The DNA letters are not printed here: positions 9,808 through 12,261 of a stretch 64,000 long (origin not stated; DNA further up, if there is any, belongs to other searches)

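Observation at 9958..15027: MtrC-MtrA-MtrB-like porin-cytochrome conduit (two decahaem cytochromes + large beta-barrel) in Shewanella-like gene order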

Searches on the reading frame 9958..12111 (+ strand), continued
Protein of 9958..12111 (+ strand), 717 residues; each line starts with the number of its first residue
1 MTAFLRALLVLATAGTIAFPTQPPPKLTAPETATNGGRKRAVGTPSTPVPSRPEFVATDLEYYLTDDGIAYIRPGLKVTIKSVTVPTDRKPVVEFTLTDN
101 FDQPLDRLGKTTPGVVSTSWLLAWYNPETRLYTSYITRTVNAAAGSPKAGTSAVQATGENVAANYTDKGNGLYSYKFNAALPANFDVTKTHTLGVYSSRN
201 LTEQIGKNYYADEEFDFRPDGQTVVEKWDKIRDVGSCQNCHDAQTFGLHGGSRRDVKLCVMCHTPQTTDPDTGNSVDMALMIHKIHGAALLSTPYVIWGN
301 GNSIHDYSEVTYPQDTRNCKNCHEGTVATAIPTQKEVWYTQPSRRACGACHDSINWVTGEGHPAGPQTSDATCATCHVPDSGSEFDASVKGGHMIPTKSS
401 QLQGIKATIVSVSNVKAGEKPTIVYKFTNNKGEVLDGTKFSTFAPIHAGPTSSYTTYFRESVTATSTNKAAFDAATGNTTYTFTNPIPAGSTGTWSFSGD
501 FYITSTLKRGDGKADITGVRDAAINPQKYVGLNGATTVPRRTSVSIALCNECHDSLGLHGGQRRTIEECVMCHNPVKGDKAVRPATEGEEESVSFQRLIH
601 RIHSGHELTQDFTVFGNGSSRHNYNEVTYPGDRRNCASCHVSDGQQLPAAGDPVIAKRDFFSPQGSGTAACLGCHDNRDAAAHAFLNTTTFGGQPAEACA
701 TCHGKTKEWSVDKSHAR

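Call 77: find_homologous_proteins(query=window:9958-12108:+, max_evalue=0.00001)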
Query window:9958-12108:+ (717 aa): 1733 proteins with E <= 0.00001 among 8000 candidates; the best 120 are listed.
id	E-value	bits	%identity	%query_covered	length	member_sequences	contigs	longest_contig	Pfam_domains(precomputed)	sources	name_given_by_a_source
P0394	0.0e+0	1680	100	100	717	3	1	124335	PF09699.16,PF14537.12,PF02085.22,PF14522.12,PF22113.2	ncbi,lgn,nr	ncbi:MAG TPA: OmcA/MtrC family decaheme c-type cytochrome [Thermoanaerobaculia bacterium]|nr:OmcA/Mt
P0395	0.0e+0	1460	85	100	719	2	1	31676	PF09699.16,PF14537.12,PF02085.22,PF14522.12,PF22113.2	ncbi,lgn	-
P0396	0.0e+0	1433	84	100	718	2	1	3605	PF09699.16,PF14537.12,PF02085.22,PF14522.12,PF22113.2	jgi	jgi:OmcA/MtrC family decaheme c-type cytochrome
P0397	0.0e+0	1404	87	94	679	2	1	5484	PF09699.16,PF14537.12,PF02085.22,PF14522.12,PF22113.2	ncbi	ncbi:MAG: OmcA/MtrC family decaheme c-type cytochrome [Thermoanaerobaculia bacterium]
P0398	0.0e+0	1389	81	100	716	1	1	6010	PF09699.16,PF14537.12,PF14522.12,PF22113.2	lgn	-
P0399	0.0e+0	1383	82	100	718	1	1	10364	PF09699.16,PF14537.12,PF14522.12,PF22113.2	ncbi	-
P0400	0.0e+0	1352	80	100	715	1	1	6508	PF09699.16,PF14537.12,PF14522.12,PF22113.2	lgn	-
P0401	0.0e+0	1263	74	100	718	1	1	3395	PF09699.16,PF14537.12,PF14522.12,PF22113.2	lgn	-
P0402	0.0e+0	1124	67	100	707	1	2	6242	PF09699.16,PF14537.12,PF02085.22,PF14522.12,PF22113.2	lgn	-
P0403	0.0e+0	1113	67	100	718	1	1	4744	PF09699.16,PF14537.12,PF02085.22,PF14522.12,PF22113.2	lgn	-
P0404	0.0e+0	1106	67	100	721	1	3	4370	PF14537.12,PF14522.12,PF22113.2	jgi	jgi:OmcA/MtrC family decaheme c-type cytochrome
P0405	0.0e+0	1099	65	100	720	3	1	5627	PF14537.12,PF02085.22,PF14522.12,PF22113.2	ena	-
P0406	0.0e+0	1098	67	100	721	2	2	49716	PF09699.16,PF14537.12,PF02085.22,PF14522.12,PF22113.2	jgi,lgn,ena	-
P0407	0.0e+0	1095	66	100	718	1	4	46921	PF09699.16,PF14537.12,PF02085.22,PF14522.12,PF22113.2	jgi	jgi:OmcA/MtrC family decaheme c-type cytochrome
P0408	0.0e+0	1091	66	100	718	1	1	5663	PF09699.16,PF14537.12,PF02085.22,PF14522.12,PF22113.2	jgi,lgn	jgi:OmcA/MtrC family decaheme c-type cytochrome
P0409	0.0e+0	1087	65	100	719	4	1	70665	PF09699.16,PF14537.12,PF02085.22,PF14522.12,PF22113.2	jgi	-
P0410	0.0e+0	1078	65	100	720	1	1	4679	PF09699.16,PF14537.12,PF02085.22,PF14522.12,PF22113.2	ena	-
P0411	0.0e+0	1073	64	100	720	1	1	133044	PF09699.16,PF14537.12,PF02085.22,PF14522.12,PF22113.2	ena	-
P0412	0.0e+0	1071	65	100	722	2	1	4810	PF09699.16,PF14537.12,PF14522.12,PF22113.2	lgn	-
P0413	0.0e+0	1071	64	100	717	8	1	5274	PF09699.16,PF14537.12,PF14522.12,PF22113.2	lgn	-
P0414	0.0e+0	1065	65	100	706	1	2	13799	PF09699.16,PF14537.12,PF02085.22,PF14522.12,PF22113.2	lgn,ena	-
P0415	0.0e+0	1062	64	100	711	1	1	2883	PF09699.16,PF14537.12,PF02085.22,PF14522.12,PF22113.2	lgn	-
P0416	0.0e+0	1043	65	100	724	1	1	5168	PF09699.16,PF14537.12,PF14522.12,PF22113.2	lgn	-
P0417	0.0e+0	1035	64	100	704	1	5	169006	PF09699.16,PF14537.12,PF02085.22,PF14522.12,PF22113.2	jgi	jgi:OmcA/MtrC family decaheme c-type cytochrome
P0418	0.0e+0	1031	63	100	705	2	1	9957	PF09699.16,PF14537.12,PF14522.12,PF22113.2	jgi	-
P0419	0.0e+0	1030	62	100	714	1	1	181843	PF09699.16,PF14537.12,PF02085.22,PF14522.12,PF22113.2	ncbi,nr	ncbi:MAG TPA: OmcA/MtrC family decaheme c-type cytochrome [Thermoanaerobaculia bacterium]|nr:OmcA/Mt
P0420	0.0e+0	1028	64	100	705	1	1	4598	PF09699.16,PF14537.12,PF14522.12,PF22113.2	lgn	-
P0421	0.0e+0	1027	62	100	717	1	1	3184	PF09699.16,PF14537.12,PF02085.22,PF14522.12,PF22113.2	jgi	jgi:OmcA/MtrC family decaheme c-type cytochrome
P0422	0.0e+0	1027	61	100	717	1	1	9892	PF09699.16,PF14537.12,PF02085.22,PF14522.12,PF22113.2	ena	-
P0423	0.0e+0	1025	63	98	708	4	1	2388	PF09699.16,PF14537.12,PF14522.12,PF22113.2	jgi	jgi:OmcA/MtrC family decaheme c-type cytochrome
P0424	0.0e+0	1020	62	100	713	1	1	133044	PF09699.16,PF14537.12,PF02085.22,PF14522.12,PF22113.2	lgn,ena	-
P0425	0.0e+0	1019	61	100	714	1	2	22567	PF09699.16,PF14537.12,PF02085.22,PF14522.12,PF22113.2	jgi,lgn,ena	-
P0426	0.0e+0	1013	61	100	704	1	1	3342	PF09699.16,PF14537.12,PF02085.22,PF14522.12,PF22113.2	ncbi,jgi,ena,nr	ncbi:MAG TPA: OmcA/MtrC family decaheme c-type cytochrome [Thermoanaerobaculia bacterium]|nr:OmcA/Mt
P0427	2.5e-297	1006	60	100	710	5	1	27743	PF09699.16,PF14537.12,PF14522.12,PF22113.2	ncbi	-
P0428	7.4e-297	1005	61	100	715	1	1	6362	PF09699.16,PF14537.12,PF02085.22,PF14522.12,PF22113.2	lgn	-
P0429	1.2e-294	997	60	100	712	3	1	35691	PF09699.16,PF14537.12,PF02085.22,PF14522.12,PF22113.2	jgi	jgi:OmcA/MtrC family decaheme c-type cytochrome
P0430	2.8e-292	990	61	100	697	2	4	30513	PF09699.16,PF14537.12,PF02085.22,PF14522.12,PF22113.2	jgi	jgi:OmcA/MtrC family decaheme c-type cytochrome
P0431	1.7e-291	987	61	100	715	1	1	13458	PF09699.16,PF02085.22,PF14522.12,PF22113.2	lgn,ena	-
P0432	3.1e-291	986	60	100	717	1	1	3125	PF09699.16,PF14537.12,PF02085.22,PF14522.12,PF22113.2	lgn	-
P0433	1.4e-288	977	61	100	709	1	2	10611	PF09699.16,PF14537.12,PF02085.22,PF14522.12,PF22113.2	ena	-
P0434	1.4e-288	977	61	96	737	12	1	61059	PF09699.16,PF14537.12,PF02085.22,PF14522.12,PF22113.2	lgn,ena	-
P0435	1.7e-287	974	61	100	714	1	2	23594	PF09699.16,PF14537.12,PF02085.22,PF14522.12,PF22113.2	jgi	jgi:OmcA/MtrC family decaheme c-type cytochrome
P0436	3.2e-287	973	60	100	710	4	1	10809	PF09699.16,PF14537.12,PF02085.22,PF14522.12,PF22113.2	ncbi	-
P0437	3.2e-286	970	60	100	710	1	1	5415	PF09699.16,PF14537.12,PF02085.22,PF14522.12,PF22113.2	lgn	-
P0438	1.4e-284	964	59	100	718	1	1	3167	PF09699.16,PF14537.12,PF02085.22,PF14522.12,PF22113.2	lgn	-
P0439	3.9e-284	963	59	100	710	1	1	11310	PF09699.16,PF14537.12,PF02085.22,PF14522.12,PF22113.2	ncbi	-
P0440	5.5e-284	962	63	95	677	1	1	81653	PF09699.16,PF14537.12,PF02085.22,PF14522.12,PF22113.2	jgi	jgi:OmcA/MtrC family decaheme c-type cytochrome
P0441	8.0e-284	962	62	92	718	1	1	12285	PF09699.16,PF14537.12,PF02085.22,PF14522.12,PF22113.2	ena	-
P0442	2.3e-283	960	61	96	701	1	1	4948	PF09699.16,PF14537.12,PF02085.22,PF14522.12,PF22113.2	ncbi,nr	ncbi:MAG: OmcA/MtrC family decaheme c-type cytochrome [Thermoanaerobaculia bacterium]|nr:OmcA/MtrC f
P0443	2.6e-283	960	60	96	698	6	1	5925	PF09699.16,PF14537.12,PF02085.22,PF14522.12,PF22113.2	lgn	-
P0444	2.8e-283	960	62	94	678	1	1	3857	PF09699.16,PF14537.12,PF02085.22,PF14522.12,PF22113.2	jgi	jgi:OmcA/MtrC family decaheme c-type cytochrome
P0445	9.5e-283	958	61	96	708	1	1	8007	PF09699.16,PF14537.12,PF02085.22,PF14522.12,PF22113.2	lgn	-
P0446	3.0e-282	956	61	96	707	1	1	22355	PF09699.16,PF14537.12,PF02085.22,PF14522.12,PF22113.2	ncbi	-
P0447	3.9e-282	956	60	100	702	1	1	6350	PF09699.16,PF14537.12,PF02085.22,PF14522.12,PF22113.2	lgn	-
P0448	4.1e-281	953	59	100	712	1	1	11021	PF09699.16,PF14537.12,PF02085.22,PF14522.12,PF22113.2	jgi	jgi:OmcA/MtrC family decaheme c-type cytochrome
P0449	4.8e-281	952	58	100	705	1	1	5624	PF09699.16,PF14537.12,PF02085.22,PF14522.12,PF22113.2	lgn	-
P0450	1.0e-280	951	59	100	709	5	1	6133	PF09699.16,PF14537.12,PF02085.22,PF14522.12,PF22113.2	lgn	-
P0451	1.4e-280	951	59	100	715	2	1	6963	PF09699.16,PF02085.22,PF14522.12,PF22113.2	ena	-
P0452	1.6e-280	951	60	95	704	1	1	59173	PF09699.16,PF14537.12,PF02085.22,PF14522.12,PF22113.2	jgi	jgi:OmcA/MtrC family decaheme c-type cytochrome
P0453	1.8e-280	951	59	100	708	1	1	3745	PF09699.16,PF14537.12,PF02085.22,PF14522.12,PF22113.2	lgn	-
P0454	7.5e-280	949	59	100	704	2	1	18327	PF09699.16,PF14537.12,PF14522.12,PF22113.2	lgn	-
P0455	3.6e-279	946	60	100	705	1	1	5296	PF09699.16,PF14537.12,PF02085.22,PF14522.12,PF22113.2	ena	-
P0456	4.3e-278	943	58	100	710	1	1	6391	PF09699.16,PF14537.12,PF14522.12,PF22113.2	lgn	-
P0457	5.7e-278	942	61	92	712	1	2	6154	PF09699.16,PF14537.12,PF02085.22,PF14522.12,PF22113.2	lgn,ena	-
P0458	8.4e-278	942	60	95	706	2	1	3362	PF09699.16,PF14537.12,PF02085.22,PF14522.12,PF22113.2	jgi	jgi:OmcA/MtrC family decaheme c-type cytochrome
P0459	8.8e-278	942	58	100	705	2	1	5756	PF09699.16,PF14537.12,PF02085.22,PF14522.12,PF22113.2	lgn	-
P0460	1.5e-277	941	58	100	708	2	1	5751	PF09699.16,PF14537.12,PF02085.22,PF14522.12,PF22113.2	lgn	-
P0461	1.0e-276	938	58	99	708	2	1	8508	PF09699.16,PF14537.12,PF14522.12,PF22113.2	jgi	jgi:OmcA/MtrC family decaheme c-type cytochrome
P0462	1.2e-276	938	61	92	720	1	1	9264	PF09699.16,PF14537.12,PF14522.12,PF22113.2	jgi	jgi:OmcA/MtrC family decaheme c-type cytochrome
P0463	1.9e-276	937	59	100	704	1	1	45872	PF09699.16,PF14537.12,PF02085.22,PF14522.12,PF22113.2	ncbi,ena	-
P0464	3.4e-276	936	60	96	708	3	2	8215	PF09699.16,PF14537.12,PF02085.22,PF14522.12,PF22113.2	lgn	-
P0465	4.8e-276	936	58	100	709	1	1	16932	PF09699.16,PF14537.12,PF02085.22,PF14522.12,PF22113.2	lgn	-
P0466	4.9e-276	936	57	100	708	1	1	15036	PF09699.16,PF14537.12,PF02085.22,PF14522.12,PF22113.2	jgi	jgi:OmcA/MtrC family decaheme c-type cytochrome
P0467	5.2e-276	936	60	95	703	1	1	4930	PF14537.12,PF02085.22,PF14522.12,PF22113.2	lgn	-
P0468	7.8e-276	935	61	92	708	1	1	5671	PF14537.12,PF14522.12,PF22113.2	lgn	-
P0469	1.0e-275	935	60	95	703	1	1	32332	PF09699.16,PF14537.12,PF02085.22,PF14522.12,PF22113.2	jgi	jgi:OmcA/MtrC family decaheme c-type cytochrome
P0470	1.4e-275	934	58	100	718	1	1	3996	PF09699.16,PF14537.12,PF02085.22,PF14522.12,PF22113.2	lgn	-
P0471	2.1e-275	934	59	99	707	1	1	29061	PF09699.16,PF14537.12,PF02085.22,PF14522.12,PF22113.2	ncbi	-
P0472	2.8e-275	933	58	100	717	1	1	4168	PF09699.16,PF14537.12,PF02085.22,PF14522.12,PF22113.2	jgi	jgi:OmcA/MtrC family decaheme c-type cytochrome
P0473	4.6e-275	933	59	96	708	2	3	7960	PF09699.16,PF14537.12,PF02085.22,PF14522.12,PF22113.2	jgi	jgi:OmcA/MtrC family decaheme c-type cytochrome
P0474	8.5e-275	932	61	92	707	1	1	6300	PF09699.16,PF14537.12,PF02085.22,PF14522.12,PF22113.2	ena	-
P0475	9.5e-275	932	58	100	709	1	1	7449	PF09699.16,PF14537.12,PF02085.22,PF14522.12,PF22113.2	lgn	-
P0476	1.5e-274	931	59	100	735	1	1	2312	PF09699.16,PF14537.12,PF14522.12,PF22113.2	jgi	jgi:OmcA/MtrC family decaheme c-type cytochrome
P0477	2.1e-274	931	61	91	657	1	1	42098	PF09699.16,PF14537.12,PF02085.22,PF14522.12,PF22113.2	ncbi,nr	ncbi:MAG TPA: OmcA/MtrC family decaheme c-type cytochrome, partial [Thermoanaerobaculia bacterium]|n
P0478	8.9e-274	928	57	100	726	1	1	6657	PF09699.16,PF14537.12,PF02085.22,PF14522.12,PF22113.2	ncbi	-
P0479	1.2e-273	928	59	100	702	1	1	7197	PF09699.16,PF14537.12,PF14522.12,PF22113.2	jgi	jgi:OmcA/MtrC family decaheme c-type cytochrome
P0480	1.3e-273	928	60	93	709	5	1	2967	PF09699.16,PF14537.12,PF02085.22,PF14522.12,PF22113.2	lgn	-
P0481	3.7e-273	926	59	96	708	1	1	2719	PF09699.16,PF14537.12,PF02085.22,PF14522.12,PF22113.2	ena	-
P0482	6.2e-273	926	57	100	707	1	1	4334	PF09699.16,PF14537.12,PF02085.22,PF14522.12,PF22113.2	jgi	jgi:OmcA/MtrC family decaheme c-type cytochrome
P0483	7.5e-273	925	57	100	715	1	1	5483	PF09699.16,PF14537.12,PF02085.22,PF14522.12,PF22113.2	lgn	-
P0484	7.8e-273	925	62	92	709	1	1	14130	PF09699.16,PF14537.12,PF02085.22,PF14522.12,PF22113.2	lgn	-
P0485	8.2e-273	925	57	100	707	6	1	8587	PF09699.16,PF14537.12,PF02085.22,PF14522.12,PF22113.2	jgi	jgi:OmcA/MtrC family decaheme c-type cytochrome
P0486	1.5e-272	924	58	100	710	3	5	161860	PF14537.12,PF14522.12,PF22113.2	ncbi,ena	-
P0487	1.6e-272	924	58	100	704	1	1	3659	PF09699.16,PF14537.12,PF14522.12,PF22113.2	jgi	jgi:OmcA/MtrC family decaheme c-type cytochrome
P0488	1.4e-271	921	60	93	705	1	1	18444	PF09699.16,PF14537.12,PF02085.22,PF14522.12,PF22113.2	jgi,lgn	jgi:OmcA/MtrC family decaheme c-type cytochrome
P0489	2.9e-271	920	57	100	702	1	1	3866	PF09699.16,PF14537.12,PF02085.22,PF14522.12,PF22113.2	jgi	jgi:OmcA/MtrC family decaheme c-type cytochrome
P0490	3.1e-271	920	56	100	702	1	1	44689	PF09699.16,PF14537.12,PF02085.22,PF14522.12,PF22113.2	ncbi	-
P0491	4.4e-271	920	57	100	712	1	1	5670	PF09699.16,PF14537.12,PF14522.12,PF22113.2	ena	-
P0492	5.6e-271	919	57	100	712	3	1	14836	PF14537.12,PF14522.12,PF22113.2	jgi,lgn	-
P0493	6.5e-271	919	58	96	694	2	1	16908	PF09699.16,PF14537.12,PF02085.22,PF14522.12,PF22113.2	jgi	-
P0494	6.6e-271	919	58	96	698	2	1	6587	PF09699.16,PF14537.12,PF02085.22,PF14522.12,PF22113.2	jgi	jgi:OmcA/MtrC family decaheme c-type cytochrome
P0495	9.1e-271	918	59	95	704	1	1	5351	PF09699.16,PF14537.12,PF02085.22,PF14522.12,PF22113.2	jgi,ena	-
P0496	1.1e-270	918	57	100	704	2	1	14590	PF09699.16,PF14537.12,PF02085.22,PF14522.12,PF22113.2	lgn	-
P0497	3.0e-270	917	58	95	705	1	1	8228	PF09699.16,PF14537.12,PF02085.22,PF14522.12,PF22113.2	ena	-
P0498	3.6e-270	917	59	93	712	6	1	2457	PF09699.16,PF14537.12,PF02085.22,PF14522.12,PF22113.2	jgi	-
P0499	7.5e-270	915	60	95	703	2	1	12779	PF09699.16,PF14537.12,PF02085.22,PF14522.12,PF22113.2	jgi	jgi:OmcA/MtrC family decaheme c-type cytochrome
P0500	2.7e-269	914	58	100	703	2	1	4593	PF09699.16,PF14537.12,PF14522.12,PF22113.2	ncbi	ncbi:MAG: OmcA/MtrC family decaheme c-type cytochrome [Thermoanaerobaculia bacterium]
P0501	5.6e-269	913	57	100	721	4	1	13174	PF09699.16,PF14537.12,PF02085.22,PF14522.12,PF22113.2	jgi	jgi:OmcA/MtrC family decaheme c-type cytochrome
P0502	6.0e-269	912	58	95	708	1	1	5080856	PF09699.16,PF14537.12,PF02085.22,PF14522.12,PF22113.2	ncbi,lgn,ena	-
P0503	6.7e-269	912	58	96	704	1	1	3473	PF09699.16,PF14537.12,PF02085.22,PF14522.12,PF22113.2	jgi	jgi:OmcA/MtrC family decaheme c-type cytochrome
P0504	7.1e-269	912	58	100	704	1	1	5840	PF09699.16,PF14537.12,PF02085.22,PF14522.12,PF22113.2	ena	-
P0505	8.9e-269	912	58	96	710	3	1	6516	PF09699.16,PF14537.12,PF02085.22,PF14522.12,PF22113.2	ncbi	ncbi:MAG TPA: OmcA/MtrC family decaheme c-type cytochrome [Thermoanaerobaculia bacterium]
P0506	1.1e-268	912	58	96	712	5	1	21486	PF09699.16,PF14537.12,PF14522.12,PF22113.2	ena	-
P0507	1.8e-268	911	57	100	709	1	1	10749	PF09699.16,PF14537.12,PF02085.22,PF14522.12,PF22113.2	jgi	-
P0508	2.3e-268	911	57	100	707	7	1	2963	PF09699.16,PF14537.12,PF02085.22,PF14522.12,PF22113.2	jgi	jgi:OmcA/MtrC family decaheme c-type cytochrome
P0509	3.9e-268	910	57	96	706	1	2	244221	PF09699.16,PF14537.12,PF14522.12,PF22113.2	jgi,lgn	jgi:OmcA/MtrC family decaheme c-type cytochrome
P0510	5.4e-268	909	59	92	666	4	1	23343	PF09699.16,PF14537.12,PF02085.22,PF14522.12,PF22113.2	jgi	jgi:OmcA/MtrC family decaheme c-type cytochrome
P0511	5.5e-268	909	58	95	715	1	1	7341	PF09699.16,PF14537.12,PF02085.22,PF14522.12,PF22113.2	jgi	-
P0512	5.9e-268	909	58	96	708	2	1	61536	PF09699.16,PF14537.12,PF02085.22,PF14522.12,PF22113.2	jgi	jgi:OmcA/MtrC family decaheme c-type cytochrome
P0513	1.0e-267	908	58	96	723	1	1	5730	PF09699.16,PF14537.12,PF02085.22,PF14522.12,PF22113.2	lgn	-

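Call 78: find_encoding_contigs(protein=P0394, flank=6000, max_places=2)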
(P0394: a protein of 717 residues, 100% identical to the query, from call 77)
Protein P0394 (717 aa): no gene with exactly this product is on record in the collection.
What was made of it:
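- Tried and rejected: Looking up the window's own contig by the exact C protein returned nothing (call 78).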

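Call 91: predict_structure(alignment_id=A4)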
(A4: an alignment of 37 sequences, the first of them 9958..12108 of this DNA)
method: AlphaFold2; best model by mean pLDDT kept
length: 717 residues; sequences in the alignment: 37
mean_pLDDT: 77.8   pTM: 0.72
mean pLDDT of the five models: 77.8, 76.2, 74.0, 72.8, 66.2
residues with pLDDT >= 90: 193; 70-90: 362; 50-70: 82; < 50: 80
segments of 3 or more residues with pLDDT < 50: 1-70, 689-696
pLDDT, mean of each block of 10 residues (from residue 1): 36 31 31 27 32 40 38 79 94 90 68 77 90 91 85 87 71 89 92 90 78 93 90 80 70 83 90 88 85 82 80 82 77 86 85 86 86 86 91 90 94 94 96 93 92 87 77 96 94 92 93 92 91 84 77 76 80 84 84 81 81 86 84 76 67 57 56 66 57 49 71 62
secondary structure, 60 per line:
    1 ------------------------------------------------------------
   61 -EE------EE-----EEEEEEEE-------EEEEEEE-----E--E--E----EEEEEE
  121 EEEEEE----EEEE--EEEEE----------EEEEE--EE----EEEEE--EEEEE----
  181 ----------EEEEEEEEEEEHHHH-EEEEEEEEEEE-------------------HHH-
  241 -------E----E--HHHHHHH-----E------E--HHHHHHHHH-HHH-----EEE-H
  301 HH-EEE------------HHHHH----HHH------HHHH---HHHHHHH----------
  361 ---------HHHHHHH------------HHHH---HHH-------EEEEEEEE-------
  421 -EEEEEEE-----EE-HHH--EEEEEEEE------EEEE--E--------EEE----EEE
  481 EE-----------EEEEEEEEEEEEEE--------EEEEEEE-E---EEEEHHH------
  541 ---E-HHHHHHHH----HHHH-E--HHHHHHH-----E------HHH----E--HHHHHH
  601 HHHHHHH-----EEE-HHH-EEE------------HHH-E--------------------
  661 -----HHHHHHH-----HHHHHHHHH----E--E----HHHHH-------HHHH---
elements in order (helices of 4 or more, strands of 3 or more residues): E77-84 E92-98 E115-126 E131-134 E137-141 E152-156 E165-169 E172-176 E191-201 H202-205 E207-217 H256-262 H278-286 E296-298 E304-306 H319-323 H337-340 H344-350 H370-376 H389-392 E406-413 E422-428 E442-449 E456-459 E471-473 E478-482 E494-507 E516-522 E528-531 H546-553 H558-561 H566-572 H595-607 E613-615 E621-623 H666-672 H678-686 H699-703 H711-714
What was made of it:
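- On OmcA/MtrC family decahaem cytochromes (TIGR03507; PF22113): AF2 domain pattern (call 91).
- Checked: The AF2 model shows beta domains at 77-217 and 406-531, alternating with haem domains (call 91).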
